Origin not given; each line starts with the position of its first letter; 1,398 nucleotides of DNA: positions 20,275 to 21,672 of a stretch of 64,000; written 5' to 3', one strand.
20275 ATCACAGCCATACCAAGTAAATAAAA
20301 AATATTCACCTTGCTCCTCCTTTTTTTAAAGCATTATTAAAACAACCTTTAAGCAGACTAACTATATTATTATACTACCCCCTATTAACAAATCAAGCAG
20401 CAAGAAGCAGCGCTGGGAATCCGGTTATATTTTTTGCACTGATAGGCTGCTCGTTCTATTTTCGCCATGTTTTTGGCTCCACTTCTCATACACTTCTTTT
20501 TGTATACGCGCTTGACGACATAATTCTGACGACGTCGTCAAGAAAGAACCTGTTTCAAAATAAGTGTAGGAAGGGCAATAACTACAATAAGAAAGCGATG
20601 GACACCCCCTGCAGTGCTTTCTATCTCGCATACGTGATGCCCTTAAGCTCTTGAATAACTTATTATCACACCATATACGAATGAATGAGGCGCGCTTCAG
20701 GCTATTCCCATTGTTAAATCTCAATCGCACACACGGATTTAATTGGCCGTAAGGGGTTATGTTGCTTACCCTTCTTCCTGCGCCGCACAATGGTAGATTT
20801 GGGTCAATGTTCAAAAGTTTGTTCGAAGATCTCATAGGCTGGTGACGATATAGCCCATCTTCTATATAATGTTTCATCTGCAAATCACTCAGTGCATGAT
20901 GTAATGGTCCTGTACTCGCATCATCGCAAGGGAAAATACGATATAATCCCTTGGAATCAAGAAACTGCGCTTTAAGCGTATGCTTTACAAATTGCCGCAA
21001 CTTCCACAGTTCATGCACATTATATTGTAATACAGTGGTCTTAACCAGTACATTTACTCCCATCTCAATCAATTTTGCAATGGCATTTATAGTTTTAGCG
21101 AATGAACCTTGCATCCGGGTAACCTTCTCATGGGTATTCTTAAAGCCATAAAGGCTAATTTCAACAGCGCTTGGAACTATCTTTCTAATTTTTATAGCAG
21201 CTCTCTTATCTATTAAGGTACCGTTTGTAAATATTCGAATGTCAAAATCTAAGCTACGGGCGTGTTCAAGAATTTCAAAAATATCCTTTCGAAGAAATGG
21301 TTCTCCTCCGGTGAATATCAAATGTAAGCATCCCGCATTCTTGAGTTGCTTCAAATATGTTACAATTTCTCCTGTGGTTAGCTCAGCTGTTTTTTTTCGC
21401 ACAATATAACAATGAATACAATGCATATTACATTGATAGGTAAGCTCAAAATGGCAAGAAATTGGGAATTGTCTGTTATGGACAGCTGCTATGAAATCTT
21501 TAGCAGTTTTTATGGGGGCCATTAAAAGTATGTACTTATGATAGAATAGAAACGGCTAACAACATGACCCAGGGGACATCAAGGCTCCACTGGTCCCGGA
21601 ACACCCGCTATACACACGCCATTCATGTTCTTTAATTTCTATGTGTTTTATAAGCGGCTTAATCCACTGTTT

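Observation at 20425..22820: HprK-related kinase + PqqD-like RRE + radical-SAM/SPASM cluster: RiPP-like peptide maturation system with no annotated precursor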

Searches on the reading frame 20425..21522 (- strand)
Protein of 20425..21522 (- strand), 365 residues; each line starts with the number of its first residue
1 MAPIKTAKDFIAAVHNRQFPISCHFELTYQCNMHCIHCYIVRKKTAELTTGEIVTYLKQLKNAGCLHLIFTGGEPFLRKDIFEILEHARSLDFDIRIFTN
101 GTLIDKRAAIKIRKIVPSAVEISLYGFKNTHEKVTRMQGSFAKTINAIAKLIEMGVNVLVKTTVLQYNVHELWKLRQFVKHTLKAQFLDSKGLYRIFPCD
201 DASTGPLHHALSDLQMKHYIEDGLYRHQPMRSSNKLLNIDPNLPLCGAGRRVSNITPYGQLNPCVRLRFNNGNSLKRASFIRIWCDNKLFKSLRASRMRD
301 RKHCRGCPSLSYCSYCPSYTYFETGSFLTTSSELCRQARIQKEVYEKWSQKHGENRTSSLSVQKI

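Call 3: search_protein_families(library=ncbifam, proteins=[window:20425-21522:-], max_evalue=0.01)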
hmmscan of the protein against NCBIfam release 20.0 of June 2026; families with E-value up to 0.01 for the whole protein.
window:20425-21522:- (365 aa): 76 families (the best 25 are shown)
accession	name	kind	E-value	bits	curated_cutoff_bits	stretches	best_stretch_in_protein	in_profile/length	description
TIGR04055.1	rSAM_NirJ2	equivalog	1.4e-39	136.5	500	2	26-179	5-161/326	putative heme d1 biosynthesis radical SAM protein NirJ2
TIGR04051.1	rSAM_NirJ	equivalog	1.2e-35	123.1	515.45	1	25-186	6-170/354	heme d1 biosynthesis radical SAM protein NirJ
TIGR03962.1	mycofact_rSAM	equivalog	1.5e-34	119.7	265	1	19-339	10-335/339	mycofactocin radical SAM maturase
TIGR04545.1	rSAM_ahbD_hemeb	equivalog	2e-34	119.5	500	2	25-179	4-162/339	heme b synthase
NF045574.1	sacti_mat_StsB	exception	5.3e-31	108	625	1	24-341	99-420/466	StsB family radical SAM/SPASM domain sactipeptide maturase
TIGR04054.1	rSAM_NirJ1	equivalog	2.1e-30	105.6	650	1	24-181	39-199/387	putative heme d1 biosynthesis radical SAM protein NirJ1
TIGR04250.1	SCM_rSAM_ScmE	equivalog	8e-30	103.9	400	2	20-183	2-169/358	SynChlorMet cassette radical SAM/SPASM protein ScmE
TIGR04053.2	TIGR04053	equivalog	5.3e-29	101.6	395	1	18-181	5-175/366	TIGR04053 family radical SAM/SPASM domain-containing protein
TIGR04546.1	rSAM_ahbC_deAc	equivalog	1.5e-28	99.7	650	1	25-180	43-201/390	12,18-didecarboxysiroheme deacetylase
TIGR04303.1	GeoRSP_rSAM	equivalog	4.2e-26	92.3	400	1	20-182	4-167/325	GeoRSP system radical SAM/SPASM protein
TIGR04403.1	rSAM_skfB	equivalog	8.6e-25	87.3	300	1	18-185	101-267/402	sporulation killing factor system radical SAM maturase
TIGR02109.1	PQQ_syn_pqqE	equivalog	6e-24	84.6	381.35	1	19-179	5-169/358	pyrroloquinoline quinone biosynthesis protein PqqE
TIGR04347.1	pseudo_SAM_Halo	equivalog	2.4e-23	83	525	1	16-176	34-196/390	TIGR04347 family pseudo-SAM/SPASM protein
TIGR02668.1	moaA_archaeal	equivalog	2.5e-23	82.5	325.25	1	25-190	14-186/303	GTP 3',8-cyclase MoaA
NF050035.1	rSAM_WgK_link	exception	9.3e-23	80.8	650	1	19-176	7-168/367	radical SAM/SPASM peptide maturase WgkB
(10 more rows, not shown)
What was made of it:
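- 20425..21522 (-): Radical SAM/SPASM peptide maturase (365 aa) with no fused RRE. The best full-length NCBIfam alignments are MftC and StsB, both below their cut-offs (call 3).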

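Call 4: search_protein_families(library=pfam, proteins=[window:20425-21522:-], max_evalue=0.01)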
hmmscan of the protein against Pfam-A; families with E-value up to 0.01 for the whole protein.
window:20425-21522:- (365 aa): 3 families
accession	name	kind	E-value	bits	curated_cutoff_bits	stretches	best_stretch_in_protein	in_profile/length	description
PF04055.27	Radical_SAM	-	3.5e-25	89.5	29.5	1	26-178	2-165/166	Radical SAM superfamily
PF13186.11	SPASM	-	1.2e-05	25.9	21.5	1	246-308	1-67/67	Iron-sulfur cluster-binding domain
PF13353.11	Fer4_12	-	0.00033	21.4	22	1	30-106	14-96/137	4Fe-4S single cluster domain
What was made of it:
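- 20425..21522 (-): PF04055 and PF13186 both hit (call 4).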

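Call 31: search_solved_structures(query=window:20425-21522:-, max_evalue=0.001, show_alignments=1)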
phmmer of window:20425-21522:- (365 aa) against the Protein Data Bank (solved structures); distinct sequences matched with E-value up to 0.001: 20.
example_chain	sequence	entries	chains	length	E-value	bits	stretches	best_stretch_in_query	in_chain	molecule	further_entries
6efn_A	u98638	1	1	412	5.6e-18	68.5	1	18-172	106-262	Sporulation killing factor maturation protein SkfB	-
6c8v_A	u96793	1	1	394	7.9e-12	48.2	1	20-172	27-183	Coenzyme PQQ synthesis protein E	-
7vob_C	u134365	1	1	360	2.3e-08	36.8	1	26-180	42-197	Cytosylglucuronate decarboxylase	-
7voc_C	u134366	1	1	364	2.4e-08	36.8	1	26-180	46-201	Cytosylglucuronate decarboxylase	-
7n7i_A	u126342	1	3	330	1.3e-07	34.3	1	8-143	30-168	Viperin-like enzyme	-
6b4c_A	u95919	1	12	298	3.7e-07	32.9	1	14-143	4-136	Viperin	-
9dfu_A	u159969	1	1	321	6.9e-07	32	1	17-153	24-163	Radical SAM core domain-containing protein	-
9dgw_A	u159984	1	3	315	9.4e-07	31.5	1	18-143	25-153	Radical SAM core domain-containing protein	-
9dfw_A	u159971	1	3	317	9.6e-07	31.5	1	18-143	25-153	Radical SAM core domain-containing protein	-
5v1q_A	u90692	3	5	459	1e-06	31.5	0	15-111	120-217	Radical SAM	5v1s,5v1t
9dfn_A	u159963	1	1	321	1.8e-06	30.6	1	17-153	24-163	Radical SAM core domain-containing protein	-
5vsl_A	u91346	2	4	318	3.6e-06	29.6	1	16-81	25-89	Radical S-adenosyl methionine domain-containing protein 2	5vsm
6q2p_A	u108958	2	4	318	3.6e-06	29.6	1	16-81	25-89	Radical S-adenosyl methionine domain-containing protein 2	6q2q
7n7h_A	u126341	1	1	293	8e-06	28.5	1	19-106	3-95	VIPERIN-LIKE ENZYME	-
5wgg_A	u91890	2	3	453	1.5e-05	27.6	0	8-134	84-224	Radical SAM domain protein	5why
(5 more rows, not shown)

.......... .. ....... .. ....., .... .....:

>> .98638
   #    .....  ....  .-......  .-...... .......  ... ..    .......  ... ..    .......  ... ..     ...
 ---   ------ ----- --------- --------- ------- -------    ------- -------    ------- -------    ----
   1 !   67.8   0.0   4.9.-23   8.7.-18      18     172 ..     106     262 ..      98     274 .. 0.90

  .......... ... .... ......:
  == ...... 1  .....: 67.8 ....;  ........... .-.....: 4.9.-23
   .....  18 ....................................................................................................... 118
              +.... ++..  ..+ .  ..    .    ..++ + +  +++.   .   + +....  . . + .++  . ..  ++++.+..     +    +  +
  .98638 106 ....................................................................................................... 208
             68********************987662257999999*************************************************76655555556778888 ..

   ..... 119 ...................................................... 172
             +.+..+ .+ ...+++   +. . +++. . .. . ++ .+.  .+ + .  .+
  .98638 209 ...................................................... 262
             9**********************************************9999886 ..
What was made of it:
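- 20425..21522 (-): The closest solved relatives are SkfB 6efn (5.6e-18) and PqqE 6c8v (7.9e-12) (call 31).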

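Call 54: find_homologous_proteins(query=window:20425-21522:-, max_evalue=1e-20)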
Query window:20425-21522:- (365 aa): 632 proteins with E <= 1e-20 among 2851 candidates; the best 120 are listed.
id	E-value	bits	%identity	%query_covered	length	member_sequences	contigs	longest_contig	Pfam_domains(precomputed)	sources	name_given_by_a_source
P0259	6.0e-246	833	98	100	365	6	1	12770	PF13186.12,PF04055.28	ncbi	-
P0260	1.1e-98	349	46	99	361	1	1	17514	PF13186.12,PF04055.28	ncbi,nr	ncbi:MAG: radical SAM protein [Candidatus Omnitrophica bacterium]|nr:radical SAM protein [Candidatus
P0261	2.7e-98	348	46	95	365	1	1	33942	PF13186.12,PF04055.28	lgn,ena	-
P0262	1.2e-96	342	47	93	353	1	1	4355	PF13186.12,PF04055.28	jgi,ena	-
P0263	4.6e-96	340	44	98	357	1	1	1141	PF13186.12,PF04055.28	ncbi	-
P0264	9.0e-95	336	45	90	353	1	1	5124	PF13186.12,PF04055.28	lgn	-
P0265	3.2e-94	334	47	90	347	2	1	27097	PF04055.28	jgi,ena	-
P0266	4.8e-93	330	44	95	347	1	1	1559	PF13186.12,PF04055.28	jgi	jgi:AdoMet-dependent heme synthase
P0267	2.0e-91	325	43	95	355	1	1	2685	PF04055.28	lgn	-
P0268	1.4e-90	322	45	92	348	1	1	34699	PF13186.12,PF04055.28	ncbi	ncbi:radical SAM protein [Candidatus Omnitrophota bacterium]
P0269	1.7e-90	322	44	94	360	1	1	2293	PF04055.28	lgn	-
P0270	1.5e-89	319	45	93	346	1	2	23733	PF13186.12,PF04055.28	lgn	-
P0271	4.5e-89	317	43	93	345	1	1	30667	PF04055.28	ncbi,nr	ncbi:MAG: radical SAM protein [Candidatus Omnitrophica bacterium]|nr:radical SAM protein [Candidatus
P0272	3.5e-86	308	44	94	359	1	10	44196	PF04055.28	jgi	jgi:radical SAM protein with 4Fe4S-binding SPASM domain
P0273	9.4e-85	303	42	94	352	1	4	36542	PF04055.28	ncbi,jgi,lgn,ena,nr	ncbi:MAG: hypothetical protein AUJ70_02515 [Candidatus Omnitrophica bacterium CG1_02_40_15]|nr:MAG: 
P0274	7.8e-84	300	43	94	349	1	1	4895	PF13186.12,PF04055.28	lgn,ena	-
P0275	2.5e-82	295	41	95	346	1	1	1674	PF04055.28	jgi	-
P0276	6.5e-64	234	40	89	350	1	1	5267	PF13186.12,PF04055.28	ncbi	ncbi:MAG: radical SAM protein [Endomicrobiia bacterium]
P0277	2.0e-62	230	36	96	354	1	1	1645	PF13186.12,PF04055.28,PF13353.12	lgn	-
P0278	2.8e-61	226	39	88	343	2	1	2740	PF13186.12,PF04055.28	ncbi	-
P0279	1.8e-60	223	38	90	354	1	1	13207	PF13186.12,PF04055.28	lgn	-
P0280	2.0e-60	223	37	90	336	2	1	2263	PF13186.12,PF04055.28,PF13353.12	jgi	-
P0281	3.5e-60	222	38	92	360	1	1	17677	PF13186.12,PF04055.28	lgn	-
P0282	6.3e-59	218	36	97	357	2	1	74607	PF13186.12,PF04055.28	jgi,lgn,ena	-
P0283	1.0e-56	211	38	90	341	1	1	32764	PF13186.12,PF04055.28,PF13353.12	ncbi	ncbi:MAG: radical SAM protein [Elusimicrobiota bacterium]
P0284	2.2e-56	210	37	91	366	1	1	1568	PF13186.12,PF04055.28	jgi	jgi:radical SAM protein with 4Fe4S-binding SPASM domain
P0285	5.6e-56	208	36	91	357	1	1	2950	PF13186.12,PF04055.28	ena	-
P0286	7.4e-56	208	36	93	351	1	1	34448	PF13186.12,PF04055.28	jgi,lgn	jgi:radical SAM protein with 4Fe4S-binding SPASM domain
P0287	7.5e-56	208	37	92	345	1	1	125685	PF13186.12,PF04055.28,PF13353.12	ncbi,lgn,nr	ncbi:MAG: radical SAM protein [Endomicrobiales bacterium]|nr:radical SAM protein [Endomicrobiales ba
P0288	1.1e-55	207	36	94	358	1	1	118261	PF13186.12,PF04055.28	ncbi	ncbi:MAG: radical SAM protein [bacterium]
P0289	1.9e-55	207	37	91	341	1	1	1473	PF13186.12,PF04055.28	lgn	-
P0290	2.0e-55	207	35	94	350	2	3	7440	PF13186.12,PF04055.28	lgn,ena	-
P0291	4.2e-55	205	34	91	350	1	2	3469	PF13186.12,PF04055.28,PF13353.12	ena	-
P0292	5.1e-55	205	34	95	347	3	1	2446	PF13186.12,PF04055.28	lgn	-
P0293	9.1e-55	204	35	92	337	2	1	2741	PF13186.12,PF04055.28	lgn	-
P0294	2.8e-54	203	36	91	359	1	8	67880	PF13186.12,PF04055.28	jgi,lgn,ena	-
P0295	2.9e-54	203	37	93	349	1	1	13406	PF13186.12,PF04055.28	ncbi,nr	ncbi:MAG: radical SAM protein [Candidatus Omnitrophica bacterium]|nr:radical SAM protein [Candidatus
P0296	5.1e-54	202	38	90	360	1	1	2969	PF13186.12,PF04055.28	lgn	-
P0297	1.2e-53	201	36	90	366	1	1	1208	PF13186.12,PF04055.28,PF13353.12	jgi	-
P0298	5.9e-53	198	35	90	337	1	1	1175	PF13186.12,PF04055.28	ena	-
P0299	1.1e-52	198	34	90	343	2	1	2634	PF13186.12,PF04055.28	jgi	jgi:radical SAM protein with 4Fe4S-binding SPASM domain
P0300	1.7e-52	197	34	100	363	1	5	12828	PF13186.12,PF04055.28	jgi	-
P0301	5.4e-52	195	36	92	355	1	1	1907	PF13186.12,PF04055.28,PF13353.12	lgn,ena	-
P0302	5.7e-52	195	37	90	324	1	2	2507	PF13186.12,PF04055.28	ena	-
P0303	6.5e-52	195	36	92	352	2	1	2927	PF13186.12,PF04055.28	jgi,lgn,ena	-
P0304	1.6e-51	194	33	92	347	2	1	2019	PF13186.12,PF04055.28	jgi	jgi:radical SAM protein with 4Fe4S-binding SPASM domain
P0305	2.5e-51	193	33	88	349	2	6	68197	PF13186.12,PF04055.28,PF13353.12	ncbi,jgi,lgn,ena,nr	ncbi:MAG: hypothetical protein A2270_06305 [Elusimicrobia bacterium RIFOXYA12_FULL_51_18]|nr:MAG: hy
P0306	5.2e-51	192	35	93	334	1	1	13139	PF13186.12,PF04055.28,PF13353.12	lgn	-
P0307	7.1e-51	192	36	93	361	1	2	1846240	PF13186.12,PF04055.28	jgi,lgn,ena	-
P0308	8.7e-51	191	36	89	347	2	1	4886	PF13186.12,PF04055.28,PF13353.12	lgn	-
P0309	1.1e-50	191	35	84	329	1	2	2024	PF13186.12,PF04055.28,PF13353.12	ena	-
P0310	1.3e-50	191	37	90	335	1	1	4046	PF13186.12,PF04055.28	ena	-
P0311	1.5e-50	190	33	89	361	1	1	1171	PF04055.28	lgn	-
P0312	1.9e-50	190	37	89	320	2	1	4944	PF13186.12,PF04055.28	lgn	-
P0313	2.2e-50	190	35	87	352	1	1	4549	PF04055.28,PF13353.12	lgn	-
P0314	5.8e-50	189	37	87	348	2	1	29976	PF13186.12,PF04055.28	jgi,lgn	jgi:radical SAM protein with 4Fe4S-binding SPASM domain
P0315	7.7e-50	188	35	90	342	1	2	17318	PF13186.12,PF04055.28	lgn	-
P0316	1.9e-49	187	34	93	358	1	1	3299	PF04055.28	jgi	jgi:radical SAM protein with 4Fe4S-binding SPASM domain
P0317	2.4e-49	187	34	89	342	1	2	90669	PF04055.28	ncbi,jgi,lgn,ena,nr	ncbi:MAG TPA: radical SAM protein [bacterium]|nr:radical SAM protein [bacterium]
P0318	3.2e-49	186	32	86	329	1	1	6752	PF13186.12,PF04055.28,PF13353.12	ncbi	ncbi:MAG: radical SAM protein [Endomicrobiia bacterium]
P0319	6.8e-49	185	35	91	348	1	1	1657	PF04055.28,PF13353.12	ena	-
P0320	9.1e-49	185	33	96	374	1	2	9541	PF04055.28,PF13353.12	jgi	-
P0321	1.1e-48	184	32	89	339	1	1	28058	PF13186.12,PF04055.28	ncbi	-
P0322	1.3e-48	184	33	94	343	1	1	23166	PF13186.12,PF04055.28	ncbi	-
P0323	1.4e-48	184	38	77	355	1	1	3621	PF13186.12,PF04055.28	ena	-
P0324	3.8e-48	183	35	94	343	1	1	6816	PF13186.12,PF04055.28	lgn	-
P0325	4.6e-48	182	35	85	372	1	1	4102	PF13186.12,PF04055.28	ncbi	-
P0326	6.9e-48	182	33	94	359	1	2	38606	PF04055.28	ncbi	-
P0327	8.9e-48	181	36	88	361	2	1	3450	PF13186.12,PF04055.28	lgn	-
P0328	1.0e-47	181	34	85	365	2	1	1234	PF13186.12,PF04055.28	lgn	-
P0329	1.2e-47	181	33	93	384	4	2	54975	PF13186.12,PF04055.28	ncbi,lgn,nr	ncbi:MAG: radical SAM protein [Actinobacteria bacterium]|nr:radical SAM protein [Actinomycetota bact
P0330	1.4e-47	181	35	84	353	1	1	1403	PF04055.28,PF13353.12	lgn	-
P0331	1.5e-47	181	32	91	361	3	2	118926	PF13186.12,PF04055.28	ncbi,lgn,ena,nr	ncbi:MAG TPA: hypothetical protein DCS63_07230 [Elusimicrobia bacterium]|nr:hypothetical protein [El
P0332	1.6e-47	181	38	83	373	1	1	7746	PF04055.28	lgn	-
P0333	2.1e-47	180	33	85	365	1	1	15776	PF13186.12,PF04055.28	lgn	-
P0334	3.1e-47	180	33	90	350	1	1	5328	PF13186.12,PF04055.28,PF13353.12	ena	-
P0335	4.0e-47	179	31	90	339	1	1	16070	PF13186.12,PF04055.28,PF13353.12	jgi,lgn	jgi:radical SAM protein with 4Fe4S-binding SPASM domain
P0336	4.5e-47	179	35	90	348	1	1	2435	PF04055.28,PF13353.12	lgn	-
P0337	5.0e-47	179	33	89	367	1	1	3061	PF04055.28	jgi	jgi:radical SAM protein with 4Fe4S-binding SPASM domain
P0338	5.9e-47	179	32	89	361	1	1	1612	PF04055.28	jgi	-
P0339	6.7e-47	178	33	89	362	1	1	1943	PF13186.12,PF04055.28,PF13353.12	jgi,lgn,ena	-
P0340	6.9e-47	178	34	92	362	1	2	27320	PF04055.28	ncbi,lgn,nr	ncbi:MAG: radical SAM protein [Candidatus Aminicenantes bacterium]|nr:radical SAM protein [Candidatu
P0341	1.1e-46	178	34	92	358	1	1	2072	PF13186.12,PF04055.28,PF13353.12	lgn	-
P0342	1.3e-46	178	37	85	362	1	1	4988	PF13186.12,PF04055.28,PF13353.12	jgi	jgi:radical SAM protein with 4Fe4S-binding SPASM domain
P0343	1.3e-46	178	32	93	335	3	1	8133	PF13186.12,PF04055.28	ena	-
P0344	2.8e-46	176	36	85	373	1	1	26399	PF04055.28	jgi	jgi:radical SAM protein with 4Fe4S-binding SPASM domain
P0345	3.7e-46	176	32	95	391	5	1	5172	PF13186.12,PF04055.28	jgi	-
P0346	5.4e-46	176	32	88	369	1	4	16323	PF04055.28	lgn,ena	-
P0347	7.3e-46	175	35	92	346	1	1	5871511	PF13186.12,PF04055.28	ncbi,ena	-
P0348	7.5e-46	175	34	92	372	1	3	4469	PF04055.28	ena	-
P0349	7.6e-46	175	31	89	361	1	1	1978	PF04055.28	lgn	-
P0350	9.1e-46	175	32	93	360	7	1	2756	PF04055.28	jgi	jgi:radical SAM protein with 4Fe4S-binding SPASM domain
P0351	1.6e-45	174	31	96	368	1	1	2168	PF04055.28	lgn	-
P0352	1.7e-45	174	31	90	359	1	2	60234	PF04055.28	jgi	jgi:radical SAM protein with 4Fe4S-binding SPASM domain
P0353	2.1e-45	174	31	89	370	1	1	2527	PF04055.28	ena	-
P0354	2.1e-45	174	31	96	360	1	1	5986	PF13186.12,PF04055.28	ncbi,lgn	ncbi:MAG: radical SAM/SPASM domain-containing protein [Armatimonadota bacterium]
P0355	2.4e-45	173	34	91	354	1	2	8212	PF13186.12,PF04055.28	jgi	jgi:radical SAM protein with 4Fe4S-binding SPASM domain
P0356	2.5e-45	173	33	96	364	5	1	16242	PF13186.12,PF04055.28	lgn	-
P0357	2.7e-45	173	32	92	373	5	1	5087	PF04055.28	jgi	-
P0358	3.2e-45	173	33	93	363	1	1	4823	PF04055.28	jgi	jgi:radical SAM protein with 4Fe4S-binding SPASM domain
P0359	3.3e-45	173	32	92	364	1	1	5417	PF04055.28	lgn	-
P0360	3.3e-45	173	33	89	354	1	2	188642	PF13186.12,PF04055.28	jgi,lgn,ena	-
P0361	3.3e-45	173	32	92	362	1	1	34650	PF13186.12,PF04055.28,PF13353.12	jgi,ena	-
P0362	3.7e-45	173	32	92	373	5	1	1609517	PF04055.28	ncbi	-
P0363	3.7e-45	173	31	93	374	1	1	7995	PF13186.12,PF04055.28,PF13353.12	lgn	-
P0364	4.4e-45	173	34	92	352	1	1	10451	PF04055.28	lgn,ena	-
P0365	5.8e-45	172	32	90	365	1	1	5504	PF04055.28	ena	-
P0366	7.9e-45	172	34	88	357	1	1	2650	PF04055.28,PF13353.12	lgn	-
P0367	9.0e-45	171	35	87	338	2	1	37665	PF04055.28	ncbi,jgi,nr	ncbi:MAG: radical SAM protein [Candidatus Omnitrophica bacterium]|nr:radical SAM protein [Candidatus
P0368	9.5e-45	171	35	85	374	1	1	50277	PF04055.28,PF13353.12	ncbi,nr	ncbi:MAG: radical SAM protein [Candidatus Saganbacteria bacterium]|nr:radical SAM protein [Candidatu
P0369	1.4e-44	171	29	92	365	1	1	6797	PF04055.28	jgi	-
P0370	1.5e-44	171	32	93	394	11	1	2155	PF04055.28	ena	-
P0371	1.7e-44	171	32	92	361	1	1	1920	PF04055.28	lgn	-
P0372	1.8e-44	171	33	88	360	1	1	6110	PF04055.28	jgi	jgi:radical SAM protein with 4Fe4S-binding SPASM domain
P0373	1.9e-44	170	32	88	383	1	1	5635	PF13186.12,PF04055.28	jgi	jgi:radical SAM protein with 4Fe4S-binding SPASM domain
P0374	2.6e-44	170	31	94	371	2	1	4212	PF04055.28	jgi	jgi:radical SAM protein with 4Fe4S-binding SPASM domain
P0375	2.8e-44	170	32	92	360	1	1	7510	PF04055.28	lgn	-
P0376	3.3e-44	170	32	90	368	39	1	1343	PF04055.28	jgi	jgi:radical SAM protein with 4Fe4S-binding SPASM domain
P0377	4.1e-44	169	35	88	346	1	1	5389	PF13186.12,PF04055.28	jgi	jgi:radical SAM protein with 4Fe4S-binding SPASM domain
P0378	4.2e-44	169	32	88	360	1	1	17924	PF04055.28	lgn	-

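Call 82: list_cluster_members(proteins=[window:21559-21693:-, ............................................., P0001, window:21966-22820:-, window:20425-21522:-, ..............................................])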
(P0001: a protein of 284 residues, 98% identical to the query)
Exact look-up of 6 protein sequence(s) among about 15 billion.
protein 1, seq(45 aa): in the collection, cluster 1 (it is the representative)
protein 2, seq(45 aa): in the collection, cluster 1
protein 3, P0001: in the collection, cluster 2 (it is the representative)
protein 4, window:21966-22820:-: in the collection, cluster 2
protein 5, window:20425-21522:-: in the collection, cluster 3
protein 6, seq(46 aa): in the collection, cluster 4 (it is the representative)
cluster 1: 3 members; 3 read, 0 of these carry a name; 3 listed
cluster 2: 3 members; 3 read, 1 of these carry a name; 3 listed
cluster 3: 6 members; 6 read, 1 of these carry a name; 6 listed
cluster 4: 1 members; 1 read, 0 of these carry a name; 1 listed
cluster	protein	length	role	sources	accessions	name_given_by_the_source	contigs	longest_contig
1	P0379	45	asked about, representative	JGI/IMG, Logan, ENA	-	-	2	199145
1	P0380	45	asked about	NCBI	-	-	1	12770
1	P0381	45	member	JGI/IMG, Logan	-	-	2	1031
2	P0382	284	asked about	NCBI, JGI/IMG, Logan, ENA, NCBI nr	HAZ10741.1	MAG TPA: hypothetical protein DCY56_06525 [Candidatus Omnitrophica bacterium] | hypothetical protein [Candidatus Omnitrophota bacterium]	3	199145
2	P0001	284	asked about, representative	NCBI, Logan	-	-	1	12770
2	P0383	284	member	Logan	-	-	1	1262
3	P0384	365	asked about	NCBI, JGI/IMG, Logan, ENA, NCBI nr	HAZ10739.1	MAG TPA: hypothetical protein DCY56_06515 [Candidatus Omnitrophica bacterium] | hypothetical protein [Candidatus Omnitrophota bacterium]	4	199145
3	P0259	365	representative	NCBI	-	-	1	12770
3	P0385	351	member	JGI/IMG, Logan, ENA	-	-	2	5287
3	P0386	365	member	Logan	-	-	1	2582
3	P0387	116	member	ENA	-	-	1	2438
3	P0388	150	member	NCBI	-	-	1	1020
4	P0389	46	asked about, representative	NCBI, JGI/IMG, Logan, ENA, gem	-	-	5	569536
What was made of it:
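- Checked: The locus tags DCY56_06525 and DCY56_06515 are those of the kinase-like and rSAM proteins, which leaves only 06520 between them (call 82).
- The ORF is short, overlaps the PqqD gene and appears to be unannotated in GenBank (call 82).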
